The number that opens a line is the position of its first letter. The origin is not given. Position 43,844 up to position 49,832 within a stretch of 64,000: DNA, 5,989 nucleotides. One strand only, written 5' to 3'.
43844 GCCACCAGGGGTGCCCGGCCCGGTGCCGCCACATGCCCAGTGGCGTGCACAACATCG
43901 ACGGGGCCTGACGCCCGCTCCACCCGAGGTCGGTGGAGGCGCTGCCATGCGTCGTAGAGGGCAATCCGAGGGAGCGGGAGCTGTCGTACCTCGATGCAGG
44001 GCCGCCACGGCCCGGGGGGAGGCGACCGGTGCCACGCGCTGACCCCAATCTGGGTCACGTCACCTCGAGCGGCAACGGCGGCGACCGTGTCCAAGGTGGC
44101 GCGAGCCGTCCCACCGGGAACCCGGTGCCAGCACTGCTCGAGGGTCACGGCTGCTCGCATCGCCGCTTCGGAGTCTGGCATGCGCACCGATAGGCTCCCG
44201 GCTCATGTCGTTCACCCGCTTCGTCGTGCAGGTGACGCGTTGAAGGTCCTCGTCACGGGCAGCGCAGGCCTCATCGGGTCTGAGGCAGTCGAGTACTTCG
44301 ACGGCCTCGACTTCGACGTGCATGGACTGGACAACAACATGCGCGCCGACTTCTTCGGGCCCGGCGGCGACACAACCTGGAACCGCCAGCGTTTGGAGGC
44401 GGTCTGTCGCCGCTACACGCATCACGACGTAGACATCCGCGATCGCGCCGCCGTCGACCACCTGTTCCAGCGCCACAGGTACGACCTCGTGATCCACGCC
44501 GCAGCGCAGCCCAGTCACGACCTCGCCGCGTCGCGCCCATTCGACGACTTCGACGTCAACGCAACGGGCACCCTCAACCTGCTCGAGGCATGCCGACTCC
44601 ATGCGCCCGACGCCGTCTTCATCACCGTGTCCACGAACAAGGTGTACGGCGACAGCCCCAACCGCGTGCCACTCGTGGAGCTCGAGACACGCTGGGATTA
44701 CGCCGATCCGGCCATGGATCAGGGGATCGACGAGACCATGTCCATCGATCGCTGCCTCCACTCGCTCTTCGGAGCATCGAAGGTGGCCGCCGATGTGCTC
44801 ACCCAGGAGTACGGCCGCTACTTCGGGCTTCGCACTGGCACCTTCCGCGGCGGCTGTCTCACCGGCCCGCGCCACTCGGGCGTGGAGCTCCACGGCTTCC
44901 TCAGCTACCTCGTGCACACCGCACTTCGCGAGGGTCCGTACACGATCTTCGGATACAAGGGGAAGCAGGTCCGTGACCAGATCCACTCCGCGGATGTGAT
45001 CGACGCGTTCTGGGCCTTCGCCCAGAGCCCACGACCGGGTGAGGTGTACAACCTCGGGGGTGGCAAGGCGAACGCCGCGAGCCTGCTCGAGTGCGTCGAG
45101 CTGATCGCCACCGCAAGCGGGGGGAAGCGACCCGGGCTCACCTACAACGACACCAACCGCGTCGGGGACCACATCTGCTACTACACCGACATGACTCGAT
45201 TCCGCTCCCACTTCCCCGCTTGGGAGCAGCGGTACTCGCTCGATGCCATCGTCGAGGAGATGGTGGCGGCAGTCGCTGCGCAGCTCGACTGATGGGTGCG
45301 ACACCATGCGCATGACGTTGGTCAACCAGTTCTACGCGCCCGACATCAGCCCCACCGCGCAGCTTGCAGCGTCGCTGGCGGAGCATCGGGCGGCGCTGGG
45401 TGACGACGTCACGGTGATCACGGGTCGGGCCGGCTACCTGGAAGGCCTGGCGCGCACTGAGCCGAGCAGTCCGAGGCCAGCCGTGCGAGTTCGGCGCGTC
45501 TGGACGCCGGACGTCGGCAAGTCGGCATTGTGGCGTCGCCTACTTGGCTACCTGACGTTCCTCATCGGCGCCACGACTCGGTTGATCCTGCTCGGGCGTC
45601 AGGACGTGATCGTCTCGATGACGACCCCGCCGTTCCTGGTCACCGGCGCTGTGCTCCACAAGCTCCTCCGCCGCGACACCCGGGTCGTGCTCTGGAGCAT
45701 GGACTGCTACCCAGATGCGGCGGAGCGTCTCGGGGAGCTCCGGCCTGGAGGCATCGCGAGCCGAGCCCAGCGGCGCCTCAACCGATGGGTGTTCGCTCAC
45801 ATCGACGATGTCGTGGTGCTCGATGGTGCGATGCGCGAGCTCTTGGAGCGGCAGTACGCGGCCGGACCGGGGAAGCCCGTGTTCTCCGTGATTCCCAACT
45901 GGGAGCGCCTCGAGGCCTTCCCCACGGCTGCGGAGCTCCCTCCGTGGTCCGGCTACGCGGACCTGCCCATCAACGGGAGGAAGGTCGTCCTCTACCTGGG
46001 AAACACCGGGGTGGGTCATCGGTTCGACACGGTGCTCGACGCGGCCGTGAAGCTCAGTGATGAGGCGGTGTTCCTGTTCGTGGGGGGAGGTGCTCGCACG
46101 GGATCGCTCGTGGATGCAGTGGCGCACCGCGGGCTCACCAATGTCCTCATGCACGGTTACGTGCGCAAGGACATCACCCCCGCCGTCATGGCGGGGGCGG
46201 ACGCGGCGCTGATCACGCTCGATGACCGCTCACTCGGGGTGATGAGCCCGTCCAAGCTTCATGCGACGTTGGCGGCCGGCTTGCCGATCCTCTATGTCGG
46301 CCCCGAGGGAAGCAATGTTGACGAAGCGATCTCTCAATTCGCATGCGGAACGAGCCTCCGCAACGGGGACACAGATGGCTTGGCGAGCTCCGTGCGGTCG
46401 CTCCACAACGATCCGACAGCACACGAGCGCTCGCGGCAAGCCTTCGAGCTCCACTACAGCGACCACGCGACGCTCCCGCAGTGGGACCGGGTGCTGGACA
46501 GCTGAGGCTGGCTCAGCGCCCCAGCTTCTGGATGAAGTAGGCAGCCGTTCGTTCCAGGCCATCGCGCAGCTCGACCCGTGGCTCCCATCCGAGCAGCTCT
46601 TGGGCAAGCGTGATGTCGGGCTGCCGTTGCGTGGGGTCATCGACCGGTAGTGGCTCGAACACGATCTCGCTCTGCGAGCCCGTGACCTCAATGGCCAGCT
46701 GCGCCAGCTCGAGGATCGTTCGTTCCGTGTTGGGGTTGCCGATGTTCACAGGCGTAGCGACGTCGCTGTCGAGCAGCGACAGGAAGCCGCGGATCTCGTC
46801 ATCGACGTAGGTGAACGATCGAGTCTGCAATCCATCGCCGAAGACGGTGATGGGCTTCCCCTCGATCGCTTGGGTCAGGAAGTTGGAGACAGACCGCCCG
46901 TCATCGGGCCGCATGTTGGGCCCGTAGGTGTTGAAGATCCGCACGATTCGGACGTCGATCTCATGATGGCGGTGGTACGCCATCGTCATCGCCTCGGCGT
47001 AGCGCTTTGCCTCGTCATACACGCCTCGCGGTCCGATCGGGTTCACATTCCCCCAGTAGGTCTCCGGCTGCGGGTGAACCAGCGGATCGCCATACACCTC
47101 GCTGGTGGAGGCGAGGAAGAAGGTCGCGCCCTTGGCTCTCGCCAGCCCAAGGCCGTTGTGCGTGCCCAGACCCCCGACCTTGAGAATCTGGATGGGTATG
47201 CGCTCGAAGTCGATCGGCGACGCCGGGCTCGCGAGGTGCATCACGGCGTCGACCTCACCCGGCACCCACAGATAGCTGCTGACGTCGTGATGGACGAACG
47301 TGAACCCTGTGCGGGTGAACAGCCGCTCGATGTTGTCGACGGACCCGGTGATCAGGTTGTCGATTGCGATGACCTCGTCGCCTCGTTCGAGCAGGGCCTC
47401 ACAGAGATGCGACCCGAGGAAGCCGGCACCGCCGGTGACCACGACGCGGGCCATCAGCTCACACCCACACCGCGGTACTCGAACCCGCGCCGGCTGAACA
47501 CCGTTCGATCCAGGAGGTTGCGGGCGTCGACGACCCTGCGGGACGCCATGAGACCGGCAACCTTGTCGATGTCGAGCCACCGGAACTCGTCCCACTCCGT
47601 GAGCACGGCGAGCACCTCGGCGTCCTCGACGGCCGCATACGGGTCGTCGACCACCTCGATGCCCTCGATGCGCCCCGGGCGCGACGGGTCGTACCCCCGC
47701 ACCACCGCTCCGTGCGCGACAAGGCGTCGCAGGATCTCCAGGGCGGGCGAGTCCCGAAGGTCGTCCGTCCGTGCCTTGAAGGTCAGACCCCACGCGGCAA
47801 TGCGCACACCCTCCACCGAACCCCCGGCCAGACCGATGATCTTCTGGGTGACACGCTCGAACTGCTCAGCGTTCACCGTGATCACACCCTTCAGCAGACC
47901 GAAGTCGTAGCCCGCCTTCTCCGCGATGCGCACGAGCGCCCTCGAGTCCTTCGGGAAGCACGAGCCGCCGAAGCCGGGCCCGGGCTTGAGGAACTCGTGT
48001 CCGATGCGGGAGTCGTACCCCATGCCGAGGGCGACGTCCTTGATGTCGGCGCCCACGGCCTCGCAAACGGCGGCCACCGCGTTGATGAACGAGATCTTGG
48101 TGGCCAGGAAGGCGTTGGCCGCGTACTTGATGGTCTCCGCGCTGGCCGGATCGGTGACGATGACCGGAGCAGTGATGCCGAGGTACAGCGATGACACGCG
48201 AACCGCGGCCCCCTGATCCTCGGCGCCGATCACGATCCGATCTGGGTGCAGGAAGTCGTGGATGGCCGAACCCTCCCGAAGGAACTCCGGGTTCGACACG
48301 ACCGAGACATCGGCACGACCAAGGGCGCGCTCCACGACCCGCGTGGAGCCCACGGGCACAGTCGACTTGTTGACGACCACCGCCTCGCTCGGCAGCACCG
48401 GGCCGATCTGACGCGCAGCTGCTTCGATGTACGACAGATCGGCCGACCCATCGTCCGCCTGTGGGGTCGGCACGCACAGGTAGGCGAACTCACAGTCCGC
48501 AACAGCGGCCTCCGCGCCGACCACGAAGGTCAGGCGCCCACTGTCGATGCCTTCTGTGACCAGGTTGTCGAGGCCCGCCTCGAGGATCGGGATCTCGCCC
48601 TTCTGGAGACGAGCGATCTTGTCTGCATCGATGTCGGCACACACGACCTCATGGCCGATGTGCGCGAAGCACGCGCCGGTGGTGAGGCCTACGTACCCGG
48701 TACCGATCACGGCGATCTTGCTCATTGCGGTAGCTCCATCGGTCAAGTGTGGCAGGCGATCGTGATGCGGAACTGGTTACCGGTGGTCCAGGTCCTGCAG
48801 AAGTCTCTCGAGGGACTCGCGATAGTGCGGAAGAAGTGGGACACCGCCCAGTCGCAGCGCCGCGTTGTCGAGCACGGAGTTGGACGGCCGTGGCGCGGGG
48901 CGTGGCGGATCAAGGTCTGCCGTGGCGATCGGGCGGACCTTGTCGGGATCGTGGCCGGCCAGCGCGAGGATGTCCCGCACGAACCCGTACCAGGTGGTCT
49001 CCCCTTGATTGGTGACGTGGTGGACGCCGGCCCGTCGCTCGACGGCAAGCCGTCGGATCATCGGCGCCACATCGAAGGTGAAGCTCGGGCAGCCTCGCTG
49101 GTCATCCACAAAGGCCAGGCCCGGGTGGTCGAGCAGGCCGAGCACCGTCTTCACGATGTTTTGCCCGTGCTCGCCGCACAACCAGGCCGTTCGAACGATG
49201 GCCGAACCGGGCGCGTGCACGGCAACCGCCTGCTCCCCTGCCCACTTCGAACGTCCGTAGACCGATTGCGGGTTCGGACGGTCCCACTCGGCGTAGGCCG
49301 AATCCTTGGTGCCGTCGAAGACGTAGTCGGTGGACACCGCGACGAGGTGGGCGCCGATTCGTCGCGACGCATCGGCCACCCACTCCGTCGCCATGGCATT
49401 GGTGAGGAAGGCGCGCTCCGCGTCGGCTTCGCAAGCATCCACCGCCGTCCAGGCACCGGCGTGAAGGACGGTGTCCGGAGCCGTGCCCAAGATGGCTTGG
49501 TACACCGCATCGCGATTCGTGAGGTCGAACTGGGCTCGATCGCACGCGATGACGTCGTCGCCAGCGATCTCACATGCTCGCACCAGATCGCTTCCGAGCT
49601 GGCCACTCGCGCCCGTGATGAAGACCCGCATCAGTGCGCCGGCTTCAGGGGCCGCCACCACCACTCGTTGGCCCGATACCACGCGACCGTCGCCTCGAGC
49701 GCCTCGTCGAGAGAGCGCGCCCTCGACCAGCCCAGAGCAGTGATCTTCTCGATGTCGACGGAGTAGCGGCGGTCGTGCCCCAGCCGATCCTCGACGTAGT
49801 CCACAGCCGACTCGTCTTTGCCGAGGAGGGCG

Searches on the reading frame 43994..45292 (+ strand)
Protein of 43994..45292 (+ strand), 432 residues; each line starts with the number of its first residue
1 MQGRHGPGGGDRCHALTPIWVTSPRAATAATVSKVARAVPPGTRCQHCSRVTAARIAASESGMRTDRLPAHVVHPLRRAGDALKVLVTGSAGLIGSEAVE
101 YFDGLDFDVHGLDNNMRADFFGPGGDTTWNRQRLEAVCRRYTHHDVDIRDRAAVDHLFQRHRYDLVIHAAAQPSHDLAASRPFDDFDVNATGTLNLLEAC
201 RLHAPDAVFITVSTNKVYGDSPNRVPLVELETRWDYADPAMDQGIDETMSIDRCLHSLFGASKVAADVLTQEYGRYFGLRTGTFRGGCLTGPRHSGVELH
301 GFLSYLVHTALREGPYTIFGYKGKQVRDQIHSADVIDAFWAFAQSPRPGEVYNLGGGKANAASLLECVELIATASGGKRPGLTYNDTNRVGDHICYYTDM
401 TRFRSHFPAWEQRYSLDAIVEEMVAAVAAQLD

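Call 64: search_protein_families(library=pfam, proteins=[window:43994-45292:+], max_evalue=0.0001)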
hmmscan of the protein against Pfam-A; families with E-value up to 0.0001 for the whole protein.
window:43994-45292:+ (432 aa): 6 families
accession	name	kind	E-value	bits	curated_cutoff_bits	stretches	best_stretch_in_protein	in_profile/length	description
PF01370.27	Epimerase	-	2.6e-41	142.1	20.9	1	85-355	1-240/240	NAD dependent epimerase/dehydratase family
PF16363.11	GDP_Man_Dehyd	-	2.2e-30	106.7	27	1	86-423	1-332/332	GDP-mannose 4,6 dehydratase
PF04321.23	RmlD_sub_bind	-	5.9e-14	52.3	27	1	84-219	2-106/287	RmlD substrate binding domain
PF02719.21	Polysacc_synt_2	-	2.8e-09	37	20.2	1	85-217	1-131/293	Polysaccharide biosynthesis protein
PF07993.18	NAD_binding_4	-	1.1e-07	31.7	20.1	1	161-297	87-215/258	Male sterility protein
PF01073.25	3Beta_HSD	-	3e-06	26.9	22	1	86-222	1-124/280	3-beta hydroxysteroid dehydrogenase/isomerase family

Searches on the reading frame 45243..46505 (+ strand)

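Call 64: search_protein_families(library=pfam, proteins=[window:45243-46505:+], max_evalue=0.0001)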
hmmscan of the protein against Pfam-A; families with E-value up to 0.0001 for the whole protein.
window:45243-46505:+ (420 aa): 4 families
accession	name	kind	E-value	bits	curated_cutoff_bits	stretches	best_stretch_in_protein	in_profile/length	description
PF13579.12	Glyco_trans_4_4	-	9e-14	52.6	29.7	1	42-219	7-157/158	Glycosyl transferase 4-like domain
PF13692.12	Glyco_trans_1_4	-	1.7e-08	35.3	27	1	246-390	1-142/142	Glycosyl transferases group 1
PF13439.12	Glyco_transf_4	-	1.3e-06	29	28.5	1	42-211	8-158/170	Glycosyltransferase Family 4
PF00534.26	Glycos_transf_1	-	4.7e-06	26.7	26.4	1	244-397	13-165/172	Glycosyl transferases group 1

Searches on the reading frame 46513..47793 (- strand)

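Call 64: search_protein_families(library=pfam, proteins=[window:46513-47793:-], max_evalue=0.0001)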
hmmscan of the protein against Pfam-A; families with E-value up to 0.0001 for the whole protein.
window:46513-47793:- (426 aa): 5 families
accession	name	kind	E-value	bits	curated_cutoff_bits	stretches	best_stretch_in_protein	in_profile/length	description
PF01370.27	Epimerase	-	5.7e-44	150.8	20.9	1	117-352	1-240/240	NAD dependent epimerase/dehydratase family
PF16363.11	GDP_Man_Dehyd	-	8.2e-44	150.8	27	1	119-415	2-331/332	GDP-mannose 4,6 dehydratase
PF01073.25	3Beta_HSD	-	3.3e-08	33.3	22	1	118-272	1-159/280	3-beta hydroxysteroid dehydrogenase/isomerase family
PF04321.23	RmlD_sub_bind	-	5.4e-08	32.7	27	1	116-349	2-205/287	RmlD substrate binding domain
PF07993.18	NAD_binding_4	-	2.8e-07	30.4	20.1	0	119-144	1-26/258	Male sterility protein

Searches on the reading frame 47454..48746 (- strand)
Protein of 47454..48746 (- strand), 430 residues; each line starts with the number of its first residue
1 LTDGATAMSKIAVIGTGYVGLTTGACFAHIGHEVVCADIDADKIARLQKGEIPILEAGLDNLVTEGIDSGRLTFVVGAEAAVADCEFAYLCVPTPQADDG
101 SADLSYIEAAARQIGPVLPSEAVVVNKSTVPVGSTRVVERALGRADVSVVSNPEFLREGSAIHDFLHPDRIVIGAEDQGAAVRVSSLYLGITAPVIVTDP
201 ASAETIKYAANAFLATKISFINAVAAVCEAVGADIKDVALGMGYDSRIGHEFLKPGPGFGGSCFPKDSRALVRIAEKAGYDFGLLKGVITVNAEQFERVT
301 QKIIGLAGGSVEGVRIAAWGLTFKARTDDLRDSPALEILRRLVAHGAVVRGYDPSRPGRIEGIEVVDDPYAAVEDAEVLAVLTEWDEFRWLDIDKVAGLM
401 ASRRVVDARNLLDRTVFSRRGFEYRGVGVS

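Call 64: search_protein_families(library=pfam, proteins=[window:47454-48746:-], max_evalue=0.0001)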
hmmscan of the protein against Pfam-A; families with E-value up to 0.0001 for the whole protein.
window:47454-48746:- (430 aa): 3 families
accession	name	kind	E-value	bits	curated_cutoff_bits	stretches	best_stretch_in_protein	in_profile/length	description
PF03721.20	UDPG_MGDP_dh_N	-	7.1e-62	208.7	27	1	10-185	2-185/187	UDP-glucose/GDP-mannose dehydrogenase family, NAD binding domain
PF00984.24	UDPG_MGDP_dh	-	1.2e-36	125.1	25.4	1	202-293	2-93/94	UDP-glucose/GDP-mannose dehydrogenase family, central domain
PF03720.21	UDPG_MGDP_dh_C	-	1.9e-26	92.9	30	1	317-414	1-103/103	UDP-glucose/GDP-mannose dehydrogenase family, UDP binding domain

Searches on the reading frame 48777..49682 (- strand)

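Call 74: search_protein_families(library=pfam, proteins=[window:48777-49682:-], max_evalue=0.001)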
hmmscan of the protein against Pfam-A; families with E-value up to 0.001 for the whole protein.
window:48777-49682:- (301 aa): 5 families
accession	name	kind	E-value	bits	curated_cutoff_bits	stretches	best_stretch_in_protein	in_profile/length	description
PF04321.23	RmlD_sub_bind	-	3.7e-85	285.9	27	1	18-298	1-285/287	RmlD substrate binding domain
PF01370.27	Epimerase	-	4.8e-22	79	20.9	1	20-172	1-176/240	NAD dependent epimerase/dehydratase family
PF16363.11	GDP_Man_Dehyd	-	9.4e-13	48.7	27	1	51-154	58-165/332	GDP-mannose 4,6 dehydratase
PF02719.21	Polysacc_synt_2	-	1.8e-09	37.7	20.2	1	53-122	62-132/293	Polysaccharide biosynthesis protein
PF07993.18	NAD_binding_4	-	4.6e-05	23.1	20.1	1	53-167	74-206/258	Male sterility protein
